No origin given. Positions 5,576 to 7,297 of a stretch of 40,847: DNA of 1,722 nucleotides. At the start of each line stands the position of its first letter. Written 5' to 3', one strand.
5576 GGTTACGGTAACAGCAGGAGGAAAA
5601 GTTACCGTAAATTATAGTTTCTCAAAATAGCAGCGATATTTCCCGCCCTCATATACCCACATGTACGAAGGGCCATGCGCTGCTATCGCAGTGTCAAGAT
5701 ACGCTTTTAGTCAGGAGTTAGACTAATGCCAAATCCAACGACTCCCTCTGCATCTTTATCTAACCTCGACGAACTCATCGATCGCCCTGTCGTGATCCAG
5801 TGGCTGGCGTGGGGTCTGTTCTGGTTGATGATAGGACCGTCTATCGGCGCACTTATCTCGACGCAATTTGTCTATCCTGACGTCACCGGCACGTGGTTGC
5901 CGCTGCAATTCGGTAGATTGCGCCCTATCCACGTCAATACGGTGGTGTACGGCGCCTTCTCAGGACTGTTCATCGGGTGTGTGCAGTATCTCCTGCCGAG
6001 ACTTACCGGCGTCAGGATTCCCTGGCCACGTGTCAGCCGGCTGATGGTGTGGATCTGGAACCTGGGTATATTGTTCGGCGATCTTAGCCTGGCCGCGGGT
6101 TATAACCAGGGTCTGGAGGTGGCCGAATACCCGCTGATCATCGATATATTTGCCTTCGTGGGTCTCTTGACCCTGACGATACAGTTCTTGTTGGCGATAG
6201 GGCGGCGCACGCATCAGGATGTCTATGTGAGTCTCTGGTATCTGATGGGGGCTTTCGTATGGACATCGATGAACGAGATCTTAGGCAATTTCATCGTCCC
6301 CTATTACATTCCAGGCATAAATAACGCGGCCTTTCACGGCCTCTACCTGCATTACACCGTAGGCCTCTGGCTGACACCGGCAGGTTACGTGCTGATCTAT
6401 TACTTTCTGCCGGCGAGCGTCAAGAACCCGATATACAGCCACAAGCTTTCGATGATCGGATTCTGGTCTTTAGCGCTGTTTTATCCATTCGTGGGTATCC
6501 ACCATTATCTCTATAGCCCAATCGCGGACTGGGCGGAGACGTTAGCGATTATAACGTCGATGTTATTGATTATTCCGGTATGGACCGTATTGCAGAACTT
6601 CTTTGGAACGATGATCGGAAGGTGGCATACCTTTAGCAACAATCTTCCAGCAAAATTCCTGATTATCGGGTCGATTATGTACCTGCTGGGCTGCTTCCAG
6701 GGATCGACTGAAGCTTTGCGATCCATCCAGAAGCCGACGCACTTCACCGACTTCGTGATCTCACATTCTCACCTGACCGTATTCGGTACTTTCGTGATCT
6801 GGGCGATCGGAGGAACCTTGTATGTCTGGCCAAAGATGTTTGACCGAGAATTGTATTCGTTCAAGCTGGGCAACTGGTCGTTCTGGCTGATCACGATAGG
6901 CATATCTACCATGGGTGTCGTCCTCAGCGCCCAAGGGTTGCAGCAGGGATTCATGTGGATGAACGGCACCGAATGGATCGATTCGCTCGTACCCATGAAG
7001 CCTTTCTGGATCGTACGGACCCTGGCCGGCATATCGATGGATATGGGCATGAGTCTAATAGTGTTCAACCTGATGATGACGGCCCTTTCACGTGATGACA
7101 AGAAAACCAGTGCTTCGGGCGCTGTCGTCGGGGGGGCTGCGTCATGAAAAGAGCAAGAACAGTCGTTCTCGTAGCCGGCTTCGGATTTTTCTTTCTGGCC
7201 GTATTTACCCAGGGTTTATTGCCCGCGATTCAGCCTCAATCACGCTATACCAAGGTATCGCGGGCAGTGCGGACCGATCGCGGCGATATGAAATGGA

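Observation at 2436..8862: cyc2 - dihaem c - cupredoxin - ccoN - ccoO/P operon: a rus-operon-like outer-membrane-to-O2 chain built on a C-family oxidase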

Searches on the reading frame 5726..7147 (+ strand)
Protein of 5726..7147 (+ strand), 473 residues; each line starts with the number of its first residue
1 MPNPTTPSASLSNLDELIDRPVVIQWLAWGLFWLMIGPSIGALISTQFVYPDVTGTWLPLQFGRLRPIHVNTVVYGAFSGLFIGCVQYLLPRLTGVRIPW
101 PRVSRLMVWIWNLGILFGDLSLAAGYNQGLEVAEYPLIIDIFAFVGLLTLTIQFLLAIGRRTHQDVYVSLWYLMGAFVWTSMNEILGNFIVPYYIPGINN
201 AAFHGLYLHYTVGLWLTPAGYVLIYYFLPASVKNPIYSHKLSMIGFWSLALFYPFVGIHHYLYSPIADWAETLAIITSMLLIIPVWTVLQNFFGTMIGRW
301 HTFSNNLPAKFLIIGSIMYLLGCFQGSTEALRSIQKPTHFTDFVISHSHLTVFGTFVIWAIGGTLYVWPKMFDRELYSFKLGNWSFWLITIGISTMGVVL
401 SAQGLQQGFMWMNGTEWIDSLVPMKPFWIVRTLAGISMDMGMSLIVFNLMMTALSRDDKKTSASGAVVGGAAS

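Call 3: search_protein_families(library=pfam, proteins=[window:5726-7147:+], max_evalue=0.01)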
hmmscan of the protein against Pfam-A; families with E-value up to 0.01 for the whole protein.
window:5726-7147:+ (473 aa): 1 family
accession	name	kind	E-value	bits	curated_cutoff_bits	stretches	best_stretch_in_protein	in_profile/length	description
PF00115.25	COX1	-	1.3e-71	242.2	34.8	1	22-436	2-435/436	Cytochrome C and Quinol oxidase polypeptide I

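Call 4: search_protein_families(library=ncbifam, proteins=[window:5726-7147:+], max_evalue=0.01)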
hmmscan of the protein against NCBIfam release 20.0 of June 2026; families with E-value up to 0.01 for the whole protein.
window:5726-7147:+ (473 aa): 4 families
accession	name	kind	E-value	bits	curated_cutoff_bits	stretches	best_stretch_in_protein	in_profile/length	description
NF011053.0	PRK14485.1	subfamily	4.4e-71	240.1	1080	1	19-461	11-468/716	putative bifunctional cbb3-type cytochrome c oxidase subunit I/II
TIGR00780.1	ccoN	equivalog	4.5e-71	240.2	583.15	1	20-460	9-465/474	cytochrome-c oxidase, cbb3-type subunit I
TIGR02891.1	CtaD_CoxA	equivalog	2.7e-15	56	670.75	1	211-457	236-473/504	cytochrome c oxidase subunit I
NF050116.1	cyt_aa3_Actin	exception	7.1e-11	41.6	880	1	223-407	248-430/522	aa3-type cytochrome oxidase subunit I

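Call 28: find_homologous_proteins(query=window:5726-7147:+)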
Query window:5726-7147:+ (473 aa): 3568 proteins with E <= 0.001 among 8000 candidates; the best 120 are listed.
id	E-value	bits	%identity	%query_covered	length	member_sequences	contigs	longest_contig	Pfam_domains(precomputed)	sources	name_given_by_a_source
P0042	0.0e+0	1076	100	100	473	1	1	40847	PF00115.26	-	-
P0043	3.3e-226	770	71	99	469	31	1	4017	PF00115.26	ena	-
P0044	7.8e-226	769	71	97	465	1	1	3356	PF00115.26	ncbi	-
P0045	5.6e-224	763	71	97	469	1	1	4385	PF00115.26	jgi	jgi:cytochrome c oxidase cbb3-type subunit I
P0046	4.9e-223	760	70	98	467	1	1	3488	PF00115.26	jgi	jgi:cytochrome c oxidase cbb3-type subunit I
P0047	2.2e-222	758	71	98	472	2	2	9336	PF00115.26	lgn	-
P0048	5.4e-222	756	73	94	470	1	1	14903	PF00115.26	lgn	-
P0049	2.4e-221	754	73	93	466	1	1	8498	PF00115.26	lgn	-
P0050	3.2e-221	754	71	97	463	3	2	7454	PF00115.26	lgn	-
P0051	4.6e-221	753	71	96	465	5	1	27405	PF00115.26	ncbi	-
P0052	6.0e-221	753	71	97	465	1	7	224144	PF00115.26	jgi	jgi:cytochrome c oxidase cbb3-type subunit 1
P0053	2.8e-220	751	70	97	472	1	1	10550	PF00115.26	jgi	jgi:cytochrome c oxidase cbb3-type subunit 1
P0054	5.6e-220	750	72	94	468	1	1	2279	PF00115.26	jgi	jgi:cytochrome c oxidase cbb3-type subunit 1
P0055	9.3e-220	749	70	96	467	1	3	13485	PF00115.26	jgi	jgi:cytochrome c oxidase cbb3-type subunit 1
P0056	2.3e-219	748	69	97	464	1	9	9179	PF00115.26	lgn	-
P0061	3.6e-218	744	72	95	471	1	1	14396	PF00115.26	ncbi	-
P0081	2.1e-216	738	69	97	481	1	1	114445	PF00115.26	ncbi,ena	-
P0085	6.1e-216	736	71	94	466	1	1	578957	PF00115.26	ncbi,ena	-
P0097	2.4e-215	735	68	97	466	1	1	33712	PF00115.26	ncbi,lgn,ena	-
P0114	4.1e-214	730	70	95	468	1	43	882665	PF00115.26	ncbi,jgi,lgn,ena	jgi:cytochrome c oxidase cbb3-type subunit 1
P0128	7.1e-214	730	70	95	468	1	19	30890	PF00115.26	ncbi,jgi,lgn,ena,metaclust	jgi:cytochrome c oxidase cbb3-type subunit 1|metaclust:\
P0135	2.0e-213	728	69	96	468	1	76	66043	PF00115.26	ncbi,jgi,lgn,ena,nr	ncbi:MAG: cytochrome oxidase [Verrucomicrobiales bacterium]|jgi:cytochrome c oxidase cbb3-type subun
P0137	2.0e-213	728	69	99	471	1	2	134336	PF00115.26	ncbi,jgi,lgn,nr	ncbi:MAG: cbb3-type cytochrome c oxidase subunit I [Rhodospirillales bacterium]|nr:cbb3-type cytochr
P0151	5.0e-213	727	67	97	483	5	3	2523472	PF00115.26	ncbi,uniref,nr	ncbi:cbb3-type cytochrome c oxidase subunit I [Rhizobium mongolense]|uniref:cbb3-type cytochrome c o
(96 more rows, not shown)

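Call 29: find_encoding_contigs(protein=P0151, flank=9000, max_places=1)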
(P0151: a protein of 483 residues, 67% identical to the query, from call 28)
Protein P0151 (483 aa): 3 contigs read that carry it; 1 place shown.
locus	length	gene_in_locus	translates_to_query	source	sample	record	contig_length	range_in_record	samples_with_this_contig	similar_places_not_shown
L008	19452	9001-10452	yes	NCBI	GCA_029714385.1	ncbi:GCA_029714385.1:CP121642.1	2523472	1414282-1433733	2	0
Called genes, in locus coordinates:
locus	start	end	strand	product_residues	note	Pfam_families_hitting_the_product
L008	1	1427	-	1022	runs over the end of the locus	PF00211:Guanylate_cyc (faint), PF13191:AAA_16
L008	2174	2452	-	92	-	-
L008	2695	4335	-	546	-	PF00118:Cpn60_TCP1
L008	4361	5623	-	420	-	PF00155:Aminotran_1_2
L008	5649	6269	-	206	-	PF00578:AhpC-TSA, PF02630:SCO1-SenC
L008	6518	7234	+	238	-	PF13620:CarboxypepD_reg (weak)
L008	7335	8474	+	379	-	PF00149:Metallophos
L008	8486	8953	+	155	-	PF21342:SoxA-TsdA_cyt-c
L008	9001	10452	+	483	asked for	PF00115:COX1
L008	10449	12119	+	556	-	PF02433:FixO, PF13442:Cytochrome_CBB3, PF00034:Cytochrom_C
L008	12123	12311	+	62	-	-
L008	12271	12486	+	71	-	-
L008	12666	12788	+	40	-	-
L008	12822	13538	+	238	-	PF13386:DsbD_2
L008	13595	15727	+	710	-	PF00122:E1-E2_ATPase, PF00702:Hydrolase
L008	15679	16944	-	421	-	PF01266:DAO (weak), PF07992:Pyr_redox_2, PF13450:NAD_binding_8 (faint), PF21706:FCSD_central, PF09242:FCSD-flav_bind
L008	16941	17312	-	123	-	-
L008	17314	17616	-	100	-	PF08770:SoxZ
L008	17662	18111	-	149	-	PF13501:SoxY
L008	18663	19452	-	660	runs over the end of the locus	PF01578:Cytochrom_C_asm, PF16327:CcmF_C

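Call 30: find_encoding_contigs(protein=P0048, flank=9000, max_places=1)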
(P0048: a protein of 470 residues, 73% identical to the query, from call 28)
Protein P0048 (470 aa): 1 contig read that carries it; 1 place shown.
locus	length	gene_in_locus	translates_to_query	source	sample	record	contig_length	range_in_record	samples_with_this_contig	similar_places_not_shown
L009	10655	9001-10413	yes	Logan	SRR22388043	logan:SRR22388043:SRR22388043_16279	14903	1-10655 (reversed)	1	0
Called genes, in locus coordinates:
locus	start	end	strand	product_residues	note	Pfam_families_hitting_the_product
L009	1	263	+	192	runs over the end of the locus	PF02627:CMD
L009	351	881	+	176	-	-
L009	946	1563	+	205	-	PF04542:Sigma70_r2, PF22029:PhyR_sigma2 (faint), PF08281:Sigma70_r4_2, PF04545:Sigma70_r4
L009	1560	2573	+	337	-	-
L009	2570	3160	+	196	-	PF00355:Rieske (weak)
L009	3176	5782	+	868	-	PF18465:Rieske_3, PF00384:Molybdopterin, PF01568:Molydop_binding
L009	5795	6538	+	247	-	PF00034:Cytochrom_C, PF13442:Cytochrome_CBB3, PF00034:Cytochrom_C, PF13442:Cytochrome_CBB3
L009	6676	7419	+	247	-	-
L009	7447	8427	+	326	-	PF04442:CtaG_Cox11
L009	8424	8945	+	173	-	PF14321:DUF4382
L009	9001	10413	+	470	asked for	PF00115:COX1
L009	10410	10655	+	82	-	?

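Call 31: find_encoding_contigs(protein=P0051, flank=9000, max_places=1)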
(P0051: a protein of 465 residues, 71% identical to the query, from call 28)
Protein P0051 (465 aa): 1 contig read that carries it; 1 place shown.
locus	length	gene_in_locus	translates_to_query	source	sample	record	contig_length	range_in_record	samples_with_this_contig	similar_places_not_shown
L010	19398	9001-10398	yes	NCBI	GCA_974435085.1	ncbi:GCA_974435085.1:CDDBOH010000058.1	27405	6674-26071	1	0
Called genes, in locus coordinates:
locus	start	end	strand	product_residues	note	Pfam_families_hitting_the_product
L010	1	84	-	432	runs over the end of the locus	PF10518:TAT_signal (weak), PF01266:DAO (faint), PF07992:Pyr_redox_2, PF21706:FCSD_central, PF09242:FCSD-flav_bind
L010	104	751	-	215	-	PF00034:Cytochrom_C (faint), PF13442:Cytochrome_CBB3 (weak)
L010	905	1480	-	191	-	PF03264:Cytochrom_NNT, PF09699:Paired_CXXCH_1 (faint), PF14537:Cytochrom_c3_2 (faint), PF22113:Mtrc-MtrF_II-IV_dom (weak)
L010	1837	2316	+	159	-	PF01951:Archease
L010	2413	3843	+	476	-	PF01139:RtcB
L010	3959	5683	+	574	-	PF14716:HHH_8, PF00633:HHH (faint), PF14520:HHH_5, PF14792:DNA_pol_B_palm, PF14791:DNA_pol_B_thumb, PF02811:PHP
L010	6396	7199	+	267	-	PF13715:CarbopepD_reg_2 (faint), PF13620:CarboxypepD_reg, PF14686:fn3_3 (weak)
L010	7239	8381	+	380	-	PF00149:Metallophos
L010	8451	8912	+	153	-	PF21342:SoxA-TsdA_cyt-c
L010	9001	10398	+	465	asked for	PF00115:COX1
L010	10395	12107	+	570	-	PF02433:FixO, PF00034:Cytochrom_C (weak), PF13442:Cytochrome_CBB3, PF00034:Cytochrom_C, PF13442:Cytochrome_CBB3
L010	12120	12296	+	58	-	PF03597:FixS (weak)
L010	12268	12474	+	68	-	-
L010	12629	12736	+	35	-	-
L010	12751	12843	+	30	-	-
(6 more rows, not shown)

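Call 47: search_solved_structures(query=window:5726-7147:+, max_evalue=1e-10, show_alignments=1)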
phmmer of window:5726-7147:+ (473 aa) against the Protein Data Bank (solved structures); distinct sequences matched with E-value up to 1e-10: 5.
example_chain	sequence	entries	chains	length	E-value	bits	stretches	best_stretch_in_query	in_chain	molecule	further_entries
3mk7_A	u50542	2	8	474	7.7e-57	196.7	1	22-455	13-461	Cytochrome c oxidase, cbb3-type, subunit N | Cbb3-type cytochrome c oxidase subunit CcoN1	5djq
9g6b_A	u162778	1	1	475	4.6e-56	194.2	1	21-454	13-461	cytochrome-c oxidase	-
8smr_E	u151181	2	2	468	1.1e-49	173.2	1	22-453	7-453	cytochrome-c oxidase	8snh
6xkw_n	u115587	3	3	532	1.5e-49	172.7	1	27-456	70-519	Cytochrome c oxidase, Cbb3-type, subunit I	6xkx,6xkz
9g83_t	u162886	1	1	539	6.1e-48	167.4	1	30-466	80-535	cytochrome-c oxidase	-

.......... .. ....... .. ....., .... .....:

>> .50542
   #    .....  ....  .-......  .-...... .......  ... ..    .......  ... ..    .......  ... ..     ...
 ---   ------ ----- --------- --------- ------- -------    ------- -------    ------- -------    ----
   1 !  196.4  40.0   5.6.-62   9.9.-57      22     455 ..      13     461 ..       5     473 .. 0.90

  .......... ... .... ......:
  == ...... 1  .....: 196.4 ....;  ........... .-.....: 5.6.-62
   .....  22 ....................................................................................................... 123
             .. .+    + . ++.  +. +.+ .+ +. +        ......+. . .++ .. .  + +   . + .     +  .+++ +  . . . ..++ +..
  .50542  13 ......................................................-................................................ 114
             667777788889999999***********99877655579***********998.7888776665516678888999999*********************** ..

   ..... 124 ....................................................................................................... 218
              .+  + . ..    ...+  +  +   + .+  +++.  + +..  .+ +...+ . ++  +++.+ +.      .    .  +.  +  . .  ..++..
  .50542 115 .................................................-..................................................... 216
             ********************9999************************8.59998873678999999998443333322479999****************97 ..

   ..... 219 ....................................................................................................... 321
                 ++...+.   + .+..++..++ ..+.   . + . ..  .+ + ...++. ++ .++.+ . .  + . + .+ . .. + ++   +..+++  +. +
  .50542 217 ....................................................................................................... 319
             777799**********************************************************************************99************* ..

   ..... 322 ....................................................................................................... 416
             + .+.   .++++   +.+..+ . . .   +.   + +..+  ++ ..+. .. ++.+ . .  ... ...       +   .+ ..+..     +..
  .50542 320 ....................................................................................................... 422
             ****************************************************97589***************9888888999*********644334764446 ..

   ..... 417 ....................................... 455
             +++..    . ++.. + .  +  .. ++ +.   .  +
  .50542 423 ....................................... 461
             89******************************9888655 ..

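Call 75: find_related_loci(query=A3, collection=metagenome_contigs, flank=10000)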
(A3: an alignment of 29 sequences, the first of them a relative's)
Query A3 (473 aa) in metagenome_contigs; peptide patterns used: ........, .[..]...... (x = any residue, [..] = any of these).
600 stretches matched a pattern (row limit reached: there are more); 530 encode a relative of the query (tblastn E <= 1e-3); the best 80 are kept; 80 distinct loci.
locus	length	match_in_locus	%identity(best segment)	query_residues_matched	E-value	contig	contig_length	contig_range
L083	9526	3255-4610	70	1-452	0e+0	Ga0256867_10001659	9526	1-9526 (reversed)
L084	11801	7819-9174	70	1-452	0e+0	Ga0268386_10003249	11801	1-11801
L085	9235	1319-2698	69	12-471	0e+0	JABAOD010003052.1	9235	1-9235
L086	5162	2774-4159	70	10-473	0e+0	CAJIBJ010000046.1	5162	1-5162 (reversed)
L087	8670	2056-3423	69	6-462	0e+0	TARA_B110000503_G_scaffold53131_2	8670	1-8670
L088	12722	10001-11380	68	8-467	0e+0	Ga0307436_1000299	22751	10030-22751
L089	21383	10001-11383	68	12-472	0e+0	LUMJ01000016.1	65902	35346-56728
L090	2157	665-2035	68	13-469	0e+0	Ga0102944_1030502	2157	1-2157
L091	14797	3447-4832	69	12-462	0e+0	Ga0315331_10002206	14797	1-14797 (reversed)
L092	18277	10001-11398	68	1-460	0e+0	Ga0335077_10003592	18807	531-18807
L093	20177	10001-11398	68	1-460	0e+0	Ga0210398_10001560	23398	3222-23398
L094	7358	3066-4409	70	12-459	0e+0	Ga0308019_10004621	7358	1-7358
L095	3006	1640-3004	69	3-453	0e+0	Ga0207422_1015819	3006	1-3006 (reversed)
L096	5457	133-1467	70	12-456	0e+0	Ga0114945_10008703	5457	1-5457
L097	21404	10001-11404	70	7-472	0e+0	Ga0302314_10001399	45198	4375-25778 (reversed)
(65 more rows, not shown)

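Call 79: find_encoding_contigs(protein=P0114, flank=8000, max_places=2)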
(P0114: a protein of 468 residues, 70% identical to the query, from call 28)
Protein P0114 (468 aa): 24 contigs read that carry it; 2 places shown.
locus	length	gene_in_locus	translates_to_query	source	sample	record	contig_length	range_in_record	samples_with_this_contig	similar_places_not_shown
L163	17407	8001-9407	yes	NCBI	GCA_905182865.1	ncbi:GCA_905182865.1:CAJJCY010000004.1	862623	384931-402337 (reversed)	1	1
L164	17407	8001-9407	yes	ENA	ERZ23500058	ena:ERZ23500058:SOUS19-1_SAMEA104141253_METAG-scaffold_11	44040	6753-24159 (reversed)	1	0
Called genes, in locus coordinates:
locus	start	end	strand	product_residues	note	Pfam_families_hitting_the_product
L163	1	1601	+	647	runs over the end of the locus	PF00691:OmpA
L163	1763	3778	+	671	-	PF01578:Cytochrom_C_asm, PF16327:CcmF_C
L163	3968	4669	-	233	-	PF00392:GntR, PF07729:FCD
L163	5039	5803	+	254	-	PF14686:fn3_3 (weak), PF13620:CarboxypepD_reg (weak)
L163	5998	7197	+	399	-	PF00149:Metallophos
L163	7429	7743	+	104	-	PF21342:SoxA-TsdA_cyt-c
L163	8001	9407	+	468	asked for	PF00115:COX1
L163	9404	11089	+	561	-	PF02433:FixO, PF13442:Cytochrome_CBB3 (weak), PF00034:Cytochrom_C, PF13442:Cytochrome_CBB3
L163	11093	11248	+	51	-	-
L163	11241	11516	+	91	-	-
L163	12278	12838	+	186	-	PF05222:AlaDh_PNT_N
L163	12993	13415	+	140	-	PF01262:AlaDh_PNT_C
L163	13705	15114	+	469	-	PF02233:PNTB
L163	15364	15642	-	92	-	-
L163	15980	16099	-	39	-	-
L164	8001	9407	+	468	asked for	PF00115:COX1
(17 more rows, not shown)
